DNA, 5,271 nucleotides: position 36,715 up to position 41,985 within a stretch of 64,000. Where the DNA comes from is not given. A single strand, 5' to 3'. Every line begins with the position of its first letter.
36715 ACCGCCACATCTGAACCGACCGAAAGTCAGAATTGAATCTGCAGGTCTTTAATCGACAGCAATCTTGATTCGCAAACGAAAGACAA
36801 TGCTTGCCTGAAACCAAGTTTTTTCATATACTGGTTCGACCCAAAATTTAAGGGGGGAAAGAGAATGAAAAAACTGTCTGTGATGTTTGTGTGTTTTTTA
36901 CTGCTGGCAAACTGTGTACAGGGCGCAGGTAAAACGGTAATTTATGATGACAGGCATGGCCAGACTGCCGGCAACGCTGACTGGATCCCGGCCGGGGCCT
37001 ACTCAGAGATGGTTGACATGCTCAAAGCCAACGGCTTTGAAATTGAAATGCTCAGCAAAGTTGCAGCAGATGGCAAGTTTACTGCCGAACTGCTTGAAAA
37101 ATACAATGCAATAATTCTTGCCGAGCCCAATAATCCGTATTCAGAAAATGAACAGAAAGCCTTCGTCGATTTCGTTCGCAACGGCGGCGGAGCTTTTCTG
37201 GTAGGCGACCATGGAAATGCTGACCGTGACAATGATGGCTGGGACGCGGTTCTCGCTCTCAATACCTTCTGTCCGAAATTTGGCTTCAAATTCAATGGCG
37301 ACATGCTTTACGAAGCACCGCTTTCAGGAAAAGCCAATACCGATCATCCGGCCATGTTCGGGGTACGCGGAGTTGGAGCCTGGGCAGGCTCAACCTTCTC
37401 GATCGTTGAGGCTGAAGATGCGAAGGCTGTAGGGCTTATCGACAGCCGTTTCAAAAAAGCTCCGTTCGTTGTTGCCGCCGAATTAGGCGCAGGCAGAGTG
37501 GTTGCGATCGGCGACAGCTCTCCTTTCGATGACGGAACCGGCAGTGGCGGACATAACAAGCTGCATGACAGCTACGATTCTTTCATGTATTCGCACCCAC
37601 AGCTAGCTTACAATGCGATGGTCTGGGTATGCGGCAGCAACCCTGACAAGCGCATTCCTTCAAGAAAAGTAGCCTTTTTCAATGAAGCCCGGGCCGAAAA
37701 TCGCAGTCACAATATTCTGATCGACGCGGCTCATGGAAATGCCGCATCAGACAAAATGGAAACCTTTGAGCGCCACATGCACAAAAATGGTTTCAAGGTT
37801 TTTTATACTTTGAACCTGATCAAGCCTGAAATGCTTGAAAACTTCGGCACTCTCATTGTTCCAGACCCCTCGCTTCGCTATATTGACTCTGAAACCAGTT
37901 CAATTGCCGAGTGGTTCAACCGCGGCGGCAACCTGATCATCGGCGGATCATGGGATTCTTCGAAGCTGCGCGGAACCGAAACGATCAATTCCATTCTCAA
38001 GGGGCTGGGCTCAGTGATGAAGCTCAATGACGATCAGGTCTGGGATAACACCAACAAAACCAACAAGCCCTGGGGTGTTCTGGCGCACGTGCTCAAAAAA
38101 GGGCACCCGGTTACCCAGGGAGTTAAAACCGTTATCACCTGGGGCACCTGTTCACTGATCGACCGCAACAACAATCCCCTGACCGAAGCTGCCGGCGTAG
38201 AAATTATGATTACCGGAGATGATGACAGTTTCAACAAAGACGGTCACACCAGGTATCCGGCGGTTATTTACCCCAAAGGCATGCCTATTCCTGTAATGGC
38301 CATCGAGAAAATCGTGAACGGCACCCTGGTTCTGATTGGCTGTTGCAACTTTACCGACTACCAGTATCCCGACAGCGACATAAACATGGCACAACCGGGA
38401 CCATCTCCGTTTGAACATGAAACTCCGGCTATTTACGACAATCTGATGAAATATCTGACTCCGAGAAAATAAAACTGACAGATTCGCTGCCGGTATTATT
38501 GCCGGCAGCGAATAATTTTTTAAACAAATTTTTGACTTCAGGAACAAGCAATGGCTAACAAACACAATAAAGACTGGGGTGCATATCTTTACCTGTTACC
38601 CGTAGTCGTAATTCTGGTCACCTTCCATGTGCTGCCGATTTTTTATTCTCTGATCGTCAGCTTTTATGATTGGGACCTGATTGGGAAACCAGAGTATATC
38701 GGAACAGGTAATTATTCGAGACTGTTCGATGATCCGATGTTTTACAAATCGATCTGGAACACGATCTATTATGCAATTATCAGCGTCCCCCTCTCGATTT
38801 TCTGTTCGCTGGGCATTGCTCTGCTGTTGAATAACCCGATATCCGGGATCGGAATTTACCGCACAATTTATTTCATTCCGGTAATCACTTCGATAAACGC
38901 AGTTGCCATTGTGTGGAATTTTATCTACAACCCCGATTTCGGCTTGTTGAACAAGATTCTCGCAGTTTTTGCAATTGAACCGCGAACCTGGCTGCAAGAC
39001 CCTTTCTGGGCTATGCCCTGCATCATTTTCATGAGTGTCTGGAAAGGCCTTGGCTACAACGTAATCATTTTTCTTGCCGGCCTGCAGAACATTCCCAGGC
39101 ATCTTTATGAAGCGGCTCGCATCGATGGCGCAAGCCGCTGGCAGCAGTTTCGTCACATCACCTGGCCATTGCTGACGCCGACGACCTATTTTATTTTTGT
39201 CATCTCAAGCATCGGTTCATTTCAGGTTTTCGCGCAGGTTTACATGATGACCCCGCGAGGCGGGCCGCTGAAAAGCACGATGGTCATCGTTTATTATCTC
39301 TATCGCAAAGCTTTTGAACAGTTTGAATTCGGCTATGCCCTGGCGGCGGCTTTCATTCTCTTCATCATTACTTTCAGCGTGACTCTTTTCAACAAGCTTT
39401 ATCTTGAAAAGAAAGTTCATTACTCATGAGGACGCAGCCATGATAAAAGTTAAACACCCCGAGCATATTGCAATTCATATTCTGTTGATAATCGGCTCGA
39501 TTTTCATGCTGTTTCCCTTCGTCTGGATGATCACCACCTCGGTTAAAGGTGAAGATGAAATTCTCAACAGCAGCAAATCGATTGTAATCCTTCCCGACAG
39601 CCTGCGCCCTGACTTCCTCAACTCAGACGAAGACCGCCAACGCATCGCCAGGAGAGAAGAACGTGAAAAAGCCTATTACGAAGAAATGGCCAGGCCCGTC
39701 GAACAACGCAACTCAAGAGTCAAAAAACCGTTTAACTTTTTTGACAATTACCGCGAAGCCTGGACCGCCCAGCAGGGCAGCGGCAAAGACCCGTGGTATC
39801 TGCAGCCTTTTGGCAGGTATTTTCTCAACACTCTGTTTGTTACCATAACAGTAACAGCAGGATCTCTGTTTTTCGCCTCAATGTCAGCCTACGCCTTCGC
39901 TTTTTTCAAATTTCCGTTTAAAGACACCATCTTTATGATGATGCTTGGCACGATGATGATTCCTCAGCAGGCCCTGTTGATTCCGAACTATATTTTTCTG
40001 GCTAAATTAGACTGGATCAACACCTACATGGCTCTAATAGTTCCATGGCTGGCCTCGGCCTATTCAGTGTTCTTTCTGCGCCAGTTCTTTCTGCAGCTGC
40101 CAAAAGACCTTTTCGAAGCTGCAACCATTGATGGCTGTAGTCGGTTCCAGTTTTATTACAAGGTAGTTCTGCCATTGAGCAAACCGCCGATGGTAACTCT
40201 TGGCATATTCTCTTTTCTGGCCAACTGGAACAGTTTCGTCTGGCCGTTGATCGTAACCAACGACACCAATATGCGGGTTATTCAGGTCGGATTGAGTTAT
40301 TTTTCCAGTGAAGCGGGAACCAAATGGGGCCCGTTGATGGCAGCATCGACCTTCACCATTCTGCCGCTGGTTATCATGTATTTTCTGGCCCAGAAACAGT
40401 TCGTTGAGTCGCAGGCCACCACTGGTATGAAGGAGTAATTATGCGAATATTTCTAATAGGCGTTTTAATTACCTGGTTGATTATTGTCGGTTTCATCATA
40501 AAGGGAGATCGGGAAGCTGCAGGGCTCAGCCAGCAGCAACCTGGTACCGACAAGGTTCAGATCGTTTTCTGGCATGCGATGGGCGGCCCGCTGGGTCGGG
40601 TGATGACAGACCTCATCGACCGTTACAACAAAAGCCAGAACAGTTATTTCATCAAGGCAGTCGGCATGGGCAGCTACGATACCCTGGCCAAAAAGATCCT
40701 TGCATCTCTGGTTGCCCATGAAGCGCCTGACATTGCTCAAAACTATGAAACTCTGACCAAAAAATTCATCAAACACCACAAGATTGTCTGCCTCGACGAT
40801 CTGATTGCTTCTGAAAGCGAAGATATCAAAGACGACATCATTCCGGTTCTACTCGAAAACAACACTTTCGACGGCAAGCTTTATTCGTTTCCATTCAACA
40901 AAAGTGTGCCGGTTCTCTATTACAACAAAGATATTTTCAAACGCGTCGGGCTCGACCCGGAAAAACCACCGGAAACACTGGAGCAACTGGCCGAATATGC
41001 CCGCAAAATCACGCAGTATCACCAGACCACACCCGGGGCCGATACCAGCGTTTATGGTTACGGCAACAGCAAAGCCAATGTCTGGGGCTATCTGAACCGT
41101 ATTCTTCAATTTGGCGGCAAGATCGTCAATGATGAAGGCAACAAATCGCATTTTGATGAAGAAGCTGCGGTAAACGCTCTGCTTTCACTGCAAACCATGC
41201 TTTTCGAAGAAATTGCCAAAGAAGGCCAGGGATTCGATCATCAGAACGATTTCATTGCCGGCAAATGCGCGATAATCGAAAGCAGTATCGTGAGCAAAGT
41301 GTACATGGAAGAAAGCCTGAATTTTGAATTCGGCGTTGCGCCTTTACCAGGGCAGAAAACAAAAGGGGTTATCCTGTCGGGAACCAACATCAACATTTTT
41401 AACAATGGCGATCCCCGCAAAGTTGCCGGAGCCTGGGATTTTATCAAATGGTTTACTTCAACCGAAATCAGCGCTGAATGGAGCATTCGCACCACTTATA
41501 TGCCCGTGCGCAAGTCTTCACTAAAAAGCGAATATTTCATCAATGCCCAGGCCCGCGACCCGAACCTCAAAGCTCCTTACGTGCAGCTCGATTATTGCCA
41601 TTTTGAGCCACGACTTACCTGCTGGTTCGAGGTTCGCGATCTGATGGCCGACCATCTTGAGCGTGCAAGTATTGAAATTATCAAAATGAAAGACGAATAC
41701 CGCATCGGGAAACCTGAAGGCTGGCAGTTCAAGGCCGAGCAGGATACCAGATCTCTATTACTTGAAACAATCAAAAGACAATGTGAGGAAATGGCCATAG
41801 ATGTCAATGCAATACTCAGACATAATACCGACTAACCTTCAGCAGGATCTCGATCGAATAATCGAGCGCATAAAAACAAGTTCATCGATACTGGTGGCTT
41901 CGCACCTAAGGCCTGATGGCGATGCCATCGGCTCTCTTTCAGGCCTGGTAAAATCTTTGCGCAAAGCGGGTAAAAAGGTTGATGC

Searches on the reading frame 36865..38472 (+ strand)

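Call 7: search_protein_families(library=pfam, proteins=[window:36865-38472:+], max_evalue=0.01)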
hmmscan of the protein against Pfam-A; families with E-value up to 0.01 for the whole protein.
window:36865-38472:+ (535 aa): 8 families
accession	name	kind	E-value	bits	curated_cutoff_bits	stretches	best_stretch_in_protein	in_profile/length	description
PF09822.16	ABC_transp_aux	-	1e-14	55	34.7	1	48-149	20-120/288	ABC-type uncharacterized transport system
PF06283.17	ThuA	-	1.6e-10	42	33.4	1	48-213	22-182/209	Trehalose utilisation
PF14258.12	DUF4350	-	6.9e-09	36.7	30.4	1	47-221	10-163/181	Domain of unknown function (DUF4350)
PF09960.14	DUF2194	-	2.3e-06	26.7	30.4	1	48-142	56-137/582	Uncharacterised protein conserved in bacteria (DUF2194)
PF23355.1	IFT52_GIFT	-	6.3e-06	25.9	27.2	0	294-391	14-107/246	IFT52 GIFT domain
PF23090.1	MBTPS1_4th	-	1.8e-05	24.8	27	0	44-119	43-114/275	MBTPS1, fourth GATase-like domain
PF03345.20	OST48_N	-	0.00019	21.3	36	0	45-116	14-87/246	OST48, N-terminal domain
PF07090.17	GATase1_like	-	0.00058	19.9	27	0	346-436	99-181/247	Putative glutamine amidotransferase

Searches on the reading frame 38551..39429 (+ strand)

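Call 7: search_protein_families(library=pfam, proteins=[window:38551-39429:+], max_evalue=0.01)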
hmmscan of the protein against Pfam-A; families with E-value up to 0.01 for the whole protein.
window:38551-39429:+ (292 aa): 1 family
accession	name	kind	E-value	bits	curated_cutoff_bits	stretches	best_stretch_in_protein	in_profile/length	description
PF00528.27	BPD_transp_1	-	1e-19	71.4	26.4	1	101-283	43-177/184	Binding-protein-dependent transport system inner membrane component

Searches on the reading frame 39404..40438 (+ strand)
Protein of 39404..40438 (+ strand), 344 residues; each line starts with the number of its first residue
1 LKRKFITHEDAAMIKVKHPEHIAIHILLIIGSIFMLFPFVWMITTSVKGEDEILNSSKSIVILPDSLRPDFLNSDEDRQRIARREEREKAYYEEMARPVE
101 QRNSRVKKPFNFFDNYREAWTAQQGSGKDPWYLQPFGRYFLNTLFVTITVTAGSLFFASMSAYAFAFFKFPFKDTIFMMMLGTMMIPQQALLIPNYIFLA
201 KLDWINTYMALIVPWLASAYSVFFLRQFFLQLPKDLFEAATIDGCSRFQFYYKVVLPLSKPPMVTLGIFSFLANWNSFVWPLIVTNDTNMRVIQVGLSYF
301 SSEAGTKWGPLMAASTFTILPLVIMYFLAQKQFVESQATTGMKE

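Call 7: search_protein_families(library=pfam, proteins=[window:39404-40438:+], max_evalue=0.01)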
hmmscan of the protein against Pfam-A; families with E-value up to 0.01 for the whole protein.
window:39404-40438:+ (344 aa): 1 family
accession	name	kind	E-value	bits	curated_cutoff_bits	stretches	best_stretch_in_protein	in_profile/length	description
PF00528.27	BPD_transp_1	-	9.1e-21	74.8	26.4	1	156-333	3-178/184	Binding-protein-dependent transport system inner membrane component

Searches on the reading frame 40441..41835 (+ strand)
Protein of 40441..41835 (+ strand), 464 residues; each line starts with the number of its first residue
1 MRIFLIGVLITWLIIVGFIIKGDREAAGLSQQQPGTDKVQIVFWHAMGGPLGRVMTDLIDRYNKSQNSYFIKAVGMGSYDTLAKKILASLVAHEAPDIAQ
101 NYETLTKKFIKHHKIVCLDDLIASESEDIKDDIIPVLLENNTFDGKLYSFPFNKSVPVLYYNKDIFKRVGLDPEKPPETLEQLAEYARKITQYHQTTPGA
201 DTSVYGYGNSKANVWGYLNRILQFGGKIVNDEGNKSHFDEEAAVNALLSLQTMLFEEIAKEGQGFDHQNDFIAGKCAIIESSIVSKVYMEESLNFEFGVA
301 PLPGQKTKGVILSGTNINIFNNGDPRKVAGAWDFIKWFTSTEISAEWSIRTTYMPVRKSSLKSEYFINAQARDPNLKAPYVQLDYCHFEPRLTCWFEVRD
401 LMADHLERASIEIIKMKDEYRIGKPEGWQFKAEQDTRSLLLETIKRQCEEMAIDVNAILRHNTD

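Call 8: search_protein_families(library=pfam, proteins=[window:40441-41835:+], max_evalue=0.01)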
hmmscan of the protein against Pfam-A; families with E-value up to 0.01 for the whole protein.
window:40441-41835:+ (464 aa): 2 families
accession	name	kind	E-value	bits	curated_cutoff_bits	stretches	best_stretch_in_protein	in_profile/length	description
PF13416.11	SBP_bac_8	-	7.4e-32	111.7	27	1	58-367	2-272/279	Bacterial extracellular solute-binding protein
PF01547.30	SBP_bac_1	-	4.3e-26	93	26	1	76-342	31-304/307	Bacterial extracellular solute-binding protein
